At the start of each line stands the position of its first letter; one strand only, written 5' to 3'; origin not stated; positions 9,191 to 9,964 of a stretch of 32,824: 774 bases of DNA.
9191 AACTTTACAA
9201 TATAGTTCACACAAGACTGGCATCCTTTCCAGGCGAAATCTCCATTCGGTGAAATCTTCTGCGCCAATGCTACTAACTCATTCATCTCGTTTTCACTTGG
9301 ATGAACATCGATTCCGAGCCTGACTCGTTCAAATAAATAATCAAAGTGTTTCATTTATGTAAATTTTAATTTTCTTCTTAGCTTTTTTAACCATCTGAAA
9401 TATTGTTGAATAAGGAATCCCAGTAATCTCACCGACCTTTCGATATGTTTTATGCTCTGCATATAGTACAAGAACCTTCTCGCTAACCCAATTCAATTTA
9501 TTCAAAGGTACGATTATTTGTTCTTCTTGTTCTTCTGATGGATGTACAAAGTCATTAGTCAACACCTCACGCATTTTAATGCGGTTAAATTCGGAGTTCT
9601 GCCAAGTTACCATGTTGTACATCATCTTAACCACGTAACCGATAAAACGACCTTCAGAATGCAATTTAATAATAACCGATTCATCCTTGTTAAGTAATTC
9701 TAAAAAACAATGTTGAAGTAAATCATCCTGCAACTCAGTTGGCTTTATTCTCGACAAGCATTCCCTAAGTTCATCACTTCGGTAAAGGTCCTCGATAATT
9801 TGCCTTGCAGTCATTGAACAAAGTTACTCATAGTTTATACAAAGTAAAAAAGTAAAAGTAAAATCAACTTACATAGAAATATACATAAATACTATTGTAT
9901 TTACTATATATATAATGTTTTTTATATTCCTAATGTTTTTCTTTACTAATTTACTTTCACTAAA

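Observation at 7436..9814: Phage sigma factor plus an exact bipartite motif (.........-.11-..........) at two post-terminator gene starts: candidate self-encoded late-transcription circuit with leaderless mRNAs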

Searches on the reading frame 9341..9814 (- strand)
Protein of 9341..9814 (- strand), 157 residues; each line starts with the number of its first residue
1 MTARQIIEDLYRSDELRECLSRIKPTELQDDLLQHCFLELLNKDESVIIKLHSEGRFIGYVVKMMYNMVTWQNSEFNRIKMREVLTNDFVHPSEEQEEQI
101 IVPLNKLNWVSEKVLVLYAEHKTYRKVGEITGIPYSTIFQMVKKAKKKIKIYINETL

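Call 9: search_protein_families(library=pfam, proteins=[window:9341-9814:-], max_evalue=1)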
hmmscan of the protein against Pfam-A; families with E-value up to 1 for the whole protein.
window:9341-9814:- (157 aa): 4 families
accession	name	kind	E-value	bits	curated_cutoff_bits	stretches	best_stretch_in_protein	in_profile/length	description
PF08281.18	Sigma70_r4_2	-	4.1e-06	26.8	25.7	1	104-149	8-54/54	Sigma-70, region 4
PF04545.22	Sigma70_r4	-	0.0013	18.6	24.1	1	107-150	5-49/50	Sigma-70, region 4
PF13384.12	HTH_23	-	0.0037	17.5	24.6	1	114-144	10-40/50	Homeodomain-like domain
PF22718.1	SNaCT13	-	0.021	15.5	27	1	44-123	48-127/158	Short NACHT-associated C-Terminal domain, family 13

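Call 10: search_protein_families(library=phrogs, proteins=[window:9341-9814:-], max_evalue=0.01)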
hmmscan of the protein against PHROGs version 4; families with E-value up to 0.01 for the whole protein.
window:9341-9814:- (157 aa): 6 families
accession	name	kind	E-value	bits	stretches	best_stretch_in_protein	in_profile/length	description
phrog_1740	-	transcription regulation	1.3e-06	28.2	1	17-154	71-217/567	RNA polymerase sigma factor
phrog_1190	-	transcription regulation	0.0018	19.1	1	97-156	102-162/167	RNA polymerase sigma factor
phrog_351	-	transcription regulation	0.0032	17.1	1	91-154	660-727/928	RNA polymerase sigma factor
phrog_9366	-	integration and excision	0.0073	17.3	0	112-146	72-106/109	transposase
phrog_4538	-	unknown function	0.0079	16.1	0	72-148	318-395/447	-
phrog_3512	-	transcription regulation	0.0089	17.2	0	113-154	73-114/130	sigma factor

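Call 17: find_homologous_proteins(query=window:9341-9814:-, max_evalue=0.001)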
Query window:9341-9814:- (157 aa): 18 proteins with E <= 0.001 among 38 candidates.
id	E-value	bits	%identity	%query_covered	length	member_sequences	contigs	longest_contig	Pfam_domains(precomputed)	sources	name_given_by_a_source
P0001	1.4e-93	328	96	100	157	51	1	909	PF08281.19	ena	-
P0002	3.2e-90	317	92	100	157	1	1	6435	-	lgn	-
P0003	1.1e-89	316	91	100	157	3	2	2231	-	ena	-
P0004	5.9e-82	291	87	96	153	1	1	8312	-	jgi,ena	jgi:DNA-directed RNA polymerase specialized sigma24 family protein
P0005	5.9e-73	261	78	96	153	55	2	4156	-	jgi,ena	jgi:DNA-directed RNA polymerase specialized sigma24 family protein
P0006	4.1e-72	259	78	96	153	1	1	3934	-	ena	-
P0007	1.3e-71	257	77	96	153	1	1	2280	PF08281.19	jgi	jgi:DNA-directed RNA polymerase specialized sigma24 family protein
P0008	2.7e-71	256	76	96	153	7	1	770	-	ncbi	-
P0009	5.7e-68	245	75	90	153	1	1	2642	-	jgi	jgi:DNA-directed RNA polymerase specialized sigma subunit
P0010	7.4e-68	245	75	96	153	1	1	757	-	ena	-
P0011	1.3e-67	244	75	90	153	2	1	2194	-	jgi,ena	jgi:DNA-directed RNA polymerase specialized sigma subunit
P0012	2.5e-67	243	73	96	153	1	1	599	-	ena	-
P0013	1.0e-66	241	75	96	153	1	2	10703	-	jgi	jgi:hypothetical protein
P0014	2.5e-55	204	59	96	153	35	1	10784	-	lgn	-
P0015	1.6e-53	198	59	96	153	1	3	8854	-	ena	-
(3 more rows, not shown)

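Call 18: find_related_loci(query=window:9341-9814:-, collection=viral_contigs, flank=10000)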
Query window:9341-9814:- (157 aa) in viral_contigs; peptide patterns used: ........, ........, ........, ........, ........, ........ (x = any residue, [..] = any of these).
47 stretches matched a pattern; 5 encode a relative of the query (tblastn E <= 1e-3); 5 distinct loci.
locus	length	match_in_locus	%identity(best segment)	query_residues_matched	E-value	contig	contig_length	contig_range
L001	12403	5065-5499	79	1-145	7e-80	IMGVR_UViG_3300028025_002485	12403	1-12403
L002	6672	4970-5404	78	1-145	2e-79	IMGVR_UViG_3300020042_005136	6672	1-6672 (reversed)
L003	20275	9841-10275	78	1-145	8e-79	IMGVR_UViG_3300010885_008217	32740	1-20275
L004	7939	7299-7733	77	1-145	2e-78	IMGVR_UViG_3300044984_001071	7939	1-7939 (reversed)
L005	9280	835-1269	77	1-145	6e-78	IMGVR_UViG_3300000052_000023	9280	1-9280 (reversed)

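Call 30: search_dna_similar(query=window:9341-9814:-, collection=phages, mode=protein, max_rows=15, max_evalue=0.01)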
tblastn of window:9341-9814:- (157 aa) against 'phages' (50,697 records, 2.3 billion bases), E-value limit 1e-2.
No match.

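Call 35: search_solved_structures(query=A1, max_evalue=10, show_alignments=2)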
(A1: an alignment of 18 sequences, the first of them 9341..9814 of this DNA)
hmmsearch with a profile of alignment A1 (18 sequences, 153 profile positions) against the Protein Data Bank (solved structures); distinct sequences matched with E-value up to 10: 7.
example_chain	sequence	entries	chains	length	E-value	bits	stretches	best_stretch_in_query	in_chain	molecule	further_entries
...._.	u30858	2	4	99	0.11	15.7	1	108-138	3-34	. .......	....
6iwj_A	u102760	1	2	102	0.4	13.9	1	113-145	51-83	Archeal Protein MK0293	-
7ase_W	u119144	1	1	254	0.55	13.5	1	44-115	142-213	40S ribosomal protein S3a-2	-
5opt_W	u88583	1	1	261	0.59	13.4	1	44-115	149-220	40S ribosomal protein S3a-2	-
3eu3_A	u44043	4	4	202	0.59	13.4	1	15-72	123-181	BdbD | Disulfide bond formation protein D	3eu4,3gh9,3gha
3c19_A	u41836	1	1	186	0.71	13.1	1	112-145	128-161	Uncharacterized protein MK0293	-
1x37_A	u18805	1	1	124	0.9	12.8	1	97-140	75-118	ATP-dependent protease La 1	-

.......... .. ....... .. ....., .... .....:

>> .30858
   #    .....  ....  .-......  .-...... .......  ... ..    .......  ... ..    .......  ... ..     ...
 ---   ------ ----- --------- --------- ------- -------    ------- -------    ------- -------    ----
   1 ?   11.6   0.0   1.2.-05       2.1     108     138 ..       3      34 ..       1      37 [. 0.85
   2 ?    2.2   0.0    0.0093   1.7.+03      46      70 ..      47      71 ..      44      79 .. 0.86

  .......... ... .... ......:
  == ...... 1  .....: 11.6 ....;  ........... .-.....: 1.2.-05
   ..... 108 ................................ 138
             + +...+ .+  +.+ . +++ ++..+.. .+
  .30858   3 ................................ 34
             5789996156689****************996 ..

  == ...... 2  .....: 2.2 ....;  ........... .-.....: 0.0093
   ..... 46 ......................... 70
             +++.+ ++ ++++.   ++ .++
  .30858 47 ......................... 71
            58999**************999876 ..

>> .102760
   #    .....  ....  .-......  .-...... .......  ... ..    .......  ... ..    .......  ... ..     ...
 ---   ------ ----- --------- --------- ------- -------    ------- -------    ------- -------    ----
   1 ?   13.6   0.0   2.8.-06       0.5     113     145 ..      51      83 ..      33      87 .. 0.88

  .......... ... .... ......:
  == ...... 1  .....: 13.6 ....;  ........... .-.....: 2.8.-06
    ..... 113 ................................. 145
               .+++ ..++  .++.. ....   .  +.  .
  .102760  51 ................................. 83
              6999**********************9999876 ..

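Call 36: search_protein_families(library=ncbifam, proteins=[window:9341-9814:-], max_evalue=1)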
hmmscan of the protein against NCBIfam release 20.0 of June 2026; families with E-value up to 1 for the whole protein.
window:9341-9814:- (157 aa): 16 families
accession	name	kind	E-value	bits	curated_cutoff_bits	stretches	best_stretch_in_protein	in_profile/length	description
TIGR02937.1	sigma70-ECF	superfamily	7.7e-10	38.6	42.9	1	17-151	16-163/165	sigma-70 family RNA polymerase sigma factor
NF009171.0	PRK12518.1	equivalog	0.00022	21.1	208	1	8-143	30-163/191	RNA polymerase sigma factor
NF009174.0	PRK12522.1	equivalog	0.00048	20.1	217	1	99-155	112-169/175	RNA polymerase sigma factor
NF007215.0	PRK09637.1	equivalog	0.0012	18.9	212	1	15-153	13-154/181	RNA polymerase sigma factor SigZ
NF058625.1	sigma_PG0214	equivalog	0.005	16.6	130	1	23-152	25-149/170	GFO_1088 family ECF-type sigma factor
TIGR02983.1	SigE-fam_strep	subfamily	0.0054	16.6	141.55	1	29-151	33-156/162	SigE family RNA polymerase sigma factor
NF007221.0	PRK09639.1-6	subfamily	0.0076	16.2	322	1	16-152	28-170/176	RNA polymerase sigma factor SigX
TIGR02985.1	Sig70_bacteroi1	subfamily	0.0079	16.4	126.4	1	23-151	22-160/162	RNA polymerase sigma-70 factor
NF004935.0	PRK06288.1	equivalog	0.014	15.1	343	1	88-152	196-261/270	RNA polymerase sigma factor WhiG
NF033558.1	transpos_IS1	equivalog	0.017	15.1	100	1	107-148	41-82/199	IS1 family transposase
NF005809.0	PRK07670.1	equivalog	0.022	14.2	326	1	93-155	189-252/255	FliA/WhiG family RNA polymerase sigma factor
TIGR02479.1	FliA_WhiG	subfamily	0.035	13.8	189.6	1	91-150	160-220/224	FliA/WhiG family RNA polymerase sigma factor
NF006930.0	PRK09415.1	subfamily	0.037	13.9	198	1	64-155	86-177/179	RNA polymerase factor sigma C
NF009168.0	PRK12515.1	subfamily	0.066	12.7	236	1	115-150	141-176/189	RNA polymerase sigma factor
NF038385.1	IS66_access_TnpA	equivalog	0.1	12.1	150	1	109-147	4-42/190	IS66-like element accessory protein TnpA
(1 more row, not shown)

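Call 39: predict_structure(alignment_id=A1)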
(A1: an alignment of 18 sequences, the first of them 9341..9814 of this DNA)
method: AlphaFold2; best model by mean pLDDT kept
length: 157 residues; sequences in the alignment: 18
mean_pLDDT: 74.5   pTM: 0.46
mean pLDDT of the five models: 74.5, 67.9, 67.5, 65.1, 63.7
residues with pLDDT >= 90: 8; 70-90: 107; 50-70: 26; < 50: 16
segments of 3 or more residues with pLDDT < 50: 85-99
pLDDT, mean of each block of 10 residues (from residue 1): 86 87 79 84 88 89 82 66 48 40 62 81 79 79 78 61
secondary structure, 60 per line:
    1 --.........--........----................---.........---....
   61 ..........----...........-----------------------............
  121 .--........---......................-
elements in order: H3-11 H14-21 H26-41 H45-53 H57-70 H75-85 H109-121 H124-131 H135-156

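Call 42: search_protein_representatives(protein=window:9341-9814:-)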
Query: 157 residues. Proteins with E-value up to 0.001 (for the whole library): 407; up to 1e-10: 87; up to 1e-30: 1. The best 150 are listed.
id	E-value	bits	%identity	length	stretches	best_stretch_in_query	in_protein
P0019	3.9e-34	133.9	47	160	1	4-153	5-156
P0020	9.7e-29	116.3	42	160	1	1-152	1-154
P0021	8.4e-24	100.3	37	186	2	1-79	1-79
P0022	2.4e-23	98.9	35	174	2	1-89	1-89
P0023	1.2e-22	96.6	39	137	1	17-151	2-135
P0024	2.7e-22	95.4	41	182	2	1-77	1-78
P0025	3.2e-22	95.2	39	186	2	1-89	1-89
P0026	2.7e-21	92.2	36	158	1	1-151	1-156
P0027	6.0e-21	91.1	35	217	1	2-150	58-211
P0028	5.9e-20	87.9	39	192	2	2-83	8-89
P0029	6.1e-20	87.8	35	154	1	5-152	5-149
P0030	4.3e-19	85.1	32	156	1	2-150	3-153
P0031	9.6e-19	83.9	37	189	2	1-84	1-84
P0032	9.7e-19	83.9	36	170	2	1-79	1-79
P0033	1.6e-18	83.3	39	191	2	4-97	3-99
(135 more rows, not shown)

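Call 44: fold_search(model_id=the predicted structure, library=pdb)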
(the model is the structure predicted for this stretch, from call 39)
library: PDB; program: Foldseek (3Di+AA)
matches with E <= 10: 442; with E <= 0.001: 0
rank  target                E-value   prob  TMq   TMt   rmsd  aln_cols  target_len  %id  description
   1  9m9e_F                2.8e-02  0.87  0.31  0.28  20.4       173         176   17  Structural Basis of Pausing During Transcription Initiation in Mycobacterium tuberculosis (released 2026-01-14)
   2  1or7_B                4.1e-02  0.84  0.32  0.31  14.4       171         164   13  Crystal Structure of Escherichia coli sigmaE with the Cytoplasmic Domain of its Anti-sigma RseA (released 2003-04-15)
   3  4cxf_A                6.5e-02  0.80  0.32  0.33  14.7       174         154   16  Structure of CnrH in complex with the cytosolic domain of CnrY (released 2014-04-30)
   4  6jcy_F                6.5e-02  0.60  0.27  0.26  24.9       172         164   12  Mycobacterium tuberculosis RNA polymerase transcription initiation open complex with a chimeric ECF sigma factor sigH/ (released 2019-05-29)
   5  9a4r_A                7.6e-02  0.69  0.32  0.23  20.4       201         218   14  Integrative model of RPSH-RPOB by crosslinking MS and deep learning (released 2024-09-18)
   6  8z6g_B                8.6e-02  0.57  0.29  0.27  14.4       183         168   14  the AlgU-MucAcyto complex structure in Pseudomonas aeruginosa (released 2024-05-08)
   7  1or7_A                1.2e-01  0.54  0.28  0.24  16.8       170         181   13  Crystal Structure of Escherichia coli sigmaE with the Cytoplasmic Domain of its Anti-sigma RseA (released 2003-04-15)
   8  6koq_F                1.3e-01  0.47  0.27  0.29  26.1       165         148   13  Mycobacterium tuberculosis initial transcription complex comprising sigma H and 5'-OH RNA of 10 nt (released 2020-03-11)
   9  6kop_F                1.6e-01  0.20  0.21  0.21  25.1       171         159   13  Mycobacterium tuberculosis initial transcription complex comprising sigma H and 5'-OH RNA of 9 nt (released 2020-03-11)
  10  6jbq_F                2.0e-01  0.47  0.31  0.26  26.0       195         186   12  CryoEM structure of Escherichia coli sigmaE transcription initiation complex containing 5nt of RNA (released 2019-05-29)
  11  5wuq_A                2.2e-01  0.54  0.30  0.29  15.8       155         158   14  Crystal structure of SigW in complex with its anti-sigma RsiW, a zinc binding form (released 2017-03-29)
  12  6dv9_F                2.4e-01  0.60  0.35  0.32  25.1       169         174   14  Crystal structure of Mycobacterium tuberculosis transcription initiation complex(ECF sigma factor L) containing 5nt RN (released 2019-02-20)
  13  5uxx_A                2.6e-01  0.54  0.32  0.31  15.7       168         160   16  Co-crystal structure of the sigma factor RpoE in complex with the anti-sigma factor NepR from Bartonella quintana (released 2018-02-28)
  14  6in7_B                2.8e-01  0.35  0.29  0.27  14.1       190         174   15  Crystal structure of AlgU in complex with MucA(cyto) (released 2019-07-24)
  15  6kon_F                3.1e-01  0.35  0.31  0.27  23.6       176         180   12  Mycobacterium tuberculosis initial transcription complex comprising sigma H and 5'-OH RNA of 5 nt (released 2020-03-11)
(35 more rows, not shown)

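Call 45: search_solved_structures(query=A2, max_evalue=1, show_alignments=1)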
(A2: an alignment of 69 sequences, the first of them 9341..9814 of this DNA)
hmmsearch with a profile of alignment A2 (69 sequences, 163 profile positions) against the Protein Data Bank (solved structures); distinct sequences matched with E-value up to 1: 15.
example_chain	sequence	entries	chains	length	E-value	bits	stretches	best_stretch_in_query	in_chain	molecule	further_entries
3t1b_A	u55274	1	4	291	0.00099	22.1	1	120-156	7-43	Transcriptional regulator, LysR family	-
3szp_A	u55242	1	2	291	0.00099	22.1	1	120-156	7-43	Transcriptional regulator, LysR family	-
5wuq_A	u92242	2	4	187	0.0022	20.9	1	7-160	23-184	ECF RNA polymerase sigma factor SigW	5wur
1g2h_A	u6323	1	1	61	0.019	17.9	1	114-151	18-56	TRANSCRIPTIONAL REGULATORY PROTEIN TYRR HOMOLOG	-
6jhe_A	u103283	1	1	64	0.066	16.1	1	114-160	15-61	ECF RNA polymerase sigma factor SigW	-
23or_A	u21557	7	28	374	0.071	16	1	75-159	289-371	Retron Eco8 reverse transcriptase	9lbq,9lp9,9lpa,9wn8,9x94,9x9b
9p4j_E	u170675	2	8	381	0.071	16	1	75-159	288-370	Retron Eco8 reverse transcriptase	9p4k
4ldz_A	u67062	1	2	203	0.11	15.4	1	94-157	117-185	Transcriptional regulatory protein DesR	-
1fse_A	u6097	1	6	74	0.11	15.3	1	118-156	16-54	GERE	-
3mzy_A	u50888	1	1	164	0.2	14.6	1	85-161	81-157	RNA polymerase sigma-H factor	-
8ywg_A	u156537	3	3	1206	0.3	14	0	32-91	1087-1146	DNA polymerase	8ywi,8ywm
1je8_A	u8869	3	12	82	0.32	13.9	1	98-159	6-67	Nitrate/Nitrite Response Regulator Protein NARL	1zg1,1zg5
7fby_A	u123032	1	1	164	0.81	12.6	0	118-154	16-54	Transcriptional regulatory protein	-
9w4v_A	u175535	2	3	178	0.92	12.4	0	117-154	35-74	Uncharacterized HTH-type transcriptional regulator PH0140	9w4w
6yw9_A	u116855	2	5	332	0.96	12.3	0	53-142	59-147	PYRB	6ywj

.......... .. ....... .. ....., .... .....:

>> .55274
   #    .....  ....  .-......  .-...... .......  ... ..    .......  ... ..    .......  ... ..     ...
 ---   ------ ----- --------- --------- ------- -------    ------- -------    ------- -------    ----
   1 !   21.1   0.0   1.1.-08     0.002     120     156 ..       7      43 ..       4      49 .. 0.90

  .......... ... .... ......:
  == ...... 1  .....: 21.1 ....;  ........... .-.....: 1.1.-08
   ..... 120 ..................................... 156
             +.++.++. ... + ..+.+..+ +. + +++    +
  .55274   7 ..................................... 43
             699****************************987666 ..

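Call 46: search_protein_families(library=pfam, alignment_id=A2, max_evalue=0.01)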
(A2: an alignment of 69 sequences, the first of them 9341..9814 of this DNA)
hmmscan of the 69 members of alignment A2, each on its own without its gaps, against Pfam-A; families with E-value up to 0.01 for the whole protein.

A. member 1, window:9341-9814:- (157 aa): 3 families
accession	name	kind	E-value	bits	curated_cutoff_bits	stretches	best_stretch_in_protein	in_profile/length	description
PF08281.18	Sigma70_r4_2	-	4.1e-06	26.8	25.7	1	104-149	8-54/54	Sigma-70, region 4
PF04545.22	Sigma70_r4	-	0.0013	18.6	24.1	1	107-150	5-49/50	Sigma-70, region 4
PF13384.12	HTH_23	-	0.0037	17.5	24.6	1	114-144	10-40/50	Homeodomain-like domain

B. families by the number of members that match (of 69 scanned): 19 families
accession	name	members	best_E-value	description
PF08281.18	Sigma70_r4_2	4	4.1e-06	Sigma-70, region 4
PF08020.16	DUF1706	4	0.00055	Protein of unknown function (DUF1706)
PF13384.12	HTH_23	4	0.00069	Homeodomain-like domain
PF13518.12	HTH_28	2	0.0026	Helix-turn-helix domain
PF04297.20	UPF0122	1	6.8e-05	Putative helix-turn-helix protein, YlxM / p13 like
PF08279.18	HTH_11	1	0.00019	HTH domain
PF01381.28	HTH_3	1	0.00028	Helix-turn-helix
PF25202.1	DUF7834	1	0.0011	Family of unknown function (DUF7834)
PF04545.22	Sigma70_r4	1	0.0013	Sigma-70, region 4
PF10742.14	DUF2555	1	0.0018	Protein of unknown function (DUF2555)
PF13551.12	HTH_29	1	0.0019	Winged helix-turn helix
PF05043.19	Mga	1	0.0022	Mga helix-turn-helix domain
PF13412.12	HTH_24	1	0.0031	Winged helix-turn-helix DNA-binding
PF04542.20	Sigma70_r2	1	0.0044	Sigma-70 region 2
PF09862.15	DUF2089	1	0.005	Domain of unknown function (DUF2089)-HTH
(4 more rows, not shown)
